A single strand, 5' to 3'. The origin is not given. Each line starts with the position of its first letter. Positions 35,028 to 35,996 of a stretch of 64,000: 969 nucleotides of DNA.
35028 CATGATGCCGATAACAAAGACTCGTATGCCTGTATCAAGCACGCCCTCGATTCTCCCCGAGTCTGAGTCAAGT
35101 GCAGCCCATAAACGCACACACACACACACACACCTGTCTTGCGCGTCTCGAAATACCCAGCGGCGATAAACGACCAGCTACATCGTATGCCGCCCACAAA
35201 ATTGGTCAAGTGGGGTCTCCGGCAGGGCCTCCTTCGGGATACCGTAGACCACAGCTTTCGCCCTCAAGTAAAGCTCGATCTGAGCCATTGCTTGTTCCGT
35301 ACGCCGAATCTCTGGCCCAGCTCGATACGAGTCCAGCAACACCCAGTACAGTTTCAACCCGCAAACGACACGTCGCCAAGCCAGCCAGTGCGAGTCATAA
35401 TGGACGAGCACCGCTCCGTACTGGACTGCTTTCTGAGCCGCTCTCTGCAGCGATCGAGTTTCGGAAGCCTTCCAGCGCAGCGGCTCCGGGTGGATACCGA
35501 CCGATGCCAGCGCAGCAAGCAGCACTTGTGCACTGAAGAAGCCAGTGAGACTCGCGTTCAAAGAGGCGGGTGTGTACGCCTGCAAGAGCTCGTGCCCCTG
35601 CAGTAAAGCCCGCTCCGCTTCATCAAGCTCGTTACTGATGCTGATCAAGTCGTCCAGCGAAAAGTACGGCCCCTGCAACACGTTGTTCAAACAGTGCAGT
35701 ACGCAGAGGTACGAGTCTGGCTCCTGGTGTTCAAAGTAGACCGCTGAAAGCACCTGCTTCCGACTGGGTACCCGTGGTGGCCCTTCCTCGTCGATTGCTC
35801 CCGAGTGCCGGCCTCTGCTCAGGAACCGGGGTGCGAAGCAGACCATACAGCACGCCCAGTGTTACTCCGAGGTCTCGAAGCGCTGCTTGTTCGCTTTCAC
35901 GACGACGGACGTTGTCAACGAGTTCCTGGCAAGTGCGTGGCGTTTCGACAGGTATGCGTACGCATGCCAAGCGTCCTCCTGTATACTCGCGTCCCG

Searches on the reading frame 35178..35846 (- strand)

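Call 11: search_protein_families(library=pfam, proteins=[window:35178-35846:-], max_evalue=0.001)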
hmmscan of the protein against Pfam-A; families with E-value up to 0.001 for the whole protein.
window:35178-35846:- (222 aa): 1 family
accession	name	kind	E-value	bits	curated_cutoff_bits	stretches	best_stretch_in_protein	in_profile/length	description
PF02099.23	Josephin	-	4.6e-23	82.2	26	1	45-185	3-138/157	Josephin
